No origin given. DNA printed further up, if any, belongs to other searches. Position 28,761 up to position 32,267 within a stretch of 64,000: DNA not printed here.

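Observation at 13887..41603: Candidate spirochaete-specific PUL: barrel porin plus lipoprotein enzymes and lectins, with no SusC/SusD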

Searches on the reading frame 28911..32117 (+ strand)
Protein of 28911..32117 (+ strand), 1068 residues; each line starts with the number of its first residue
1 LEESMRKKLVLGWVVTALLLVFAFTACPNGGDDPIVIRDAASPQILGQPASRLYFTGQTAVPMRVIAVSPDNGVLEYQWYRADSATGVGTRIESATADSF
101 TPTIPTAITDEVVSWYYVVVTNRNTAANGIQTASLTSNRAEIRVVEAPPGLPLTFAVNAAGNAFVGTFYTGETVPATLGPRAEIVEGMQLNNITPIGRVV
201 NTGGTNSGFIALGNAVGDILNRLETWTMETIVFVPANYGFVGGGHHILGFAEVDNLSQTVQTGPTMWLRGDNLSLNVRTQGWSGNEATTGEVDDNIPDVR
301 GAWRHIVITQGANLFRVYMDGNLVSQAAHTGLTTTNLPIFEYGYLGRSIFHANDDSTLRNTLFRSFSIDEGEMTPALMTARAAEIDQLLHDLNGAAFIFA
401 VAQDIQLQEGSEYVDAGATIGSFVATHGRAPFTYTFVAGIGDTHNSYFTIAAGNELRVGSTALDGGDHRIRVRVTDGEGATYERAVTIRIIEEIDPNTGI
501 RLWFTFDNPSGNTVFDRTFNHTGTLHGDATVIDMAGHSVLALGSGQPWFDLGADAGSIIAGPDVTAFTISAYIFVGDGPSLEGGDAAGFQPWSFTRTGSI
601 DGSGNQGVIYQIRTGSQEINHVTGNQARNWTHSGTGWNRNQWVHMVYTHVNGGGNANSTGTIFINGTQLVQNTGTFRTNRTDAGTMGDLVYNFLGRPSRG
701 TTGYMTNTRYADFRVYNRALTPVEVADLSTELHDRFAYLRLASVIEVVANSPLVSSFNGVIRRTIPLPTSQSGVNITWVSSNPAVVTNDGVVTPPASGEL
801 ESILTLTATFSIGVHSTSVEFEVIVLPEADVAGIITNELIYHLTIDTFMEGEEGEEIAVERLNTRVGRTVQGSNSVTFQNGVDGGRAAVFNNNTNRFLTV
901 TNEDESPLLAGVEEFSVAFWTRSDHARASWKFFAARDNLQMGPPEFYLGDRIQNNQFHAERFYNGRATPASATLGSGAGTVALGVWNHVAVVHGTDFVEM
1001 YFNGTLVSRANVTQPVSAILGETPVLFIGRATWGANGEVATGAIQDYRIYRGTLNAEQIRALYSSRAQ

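Call 3: search_protein_families(library=pfam, proteins=[window:28911-32117:+], max_evalue=0.01)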
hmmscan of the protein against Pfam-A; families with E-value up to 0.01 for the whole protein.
window:28911-32117:+ (1068 aa): 2 families
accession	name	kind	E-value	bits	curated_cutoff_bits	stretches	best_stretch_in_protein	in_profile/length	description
PF13385.13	Laminin_G_3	-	3e-32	112.3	27.6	3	908-1059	13-150/151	Concanavalin A-like lectin/glucanases superfamily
PF20578.4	aBig_2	-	1.4e-13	50.8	27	1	763-827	23-88/89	Atrophied bacterial Ig domain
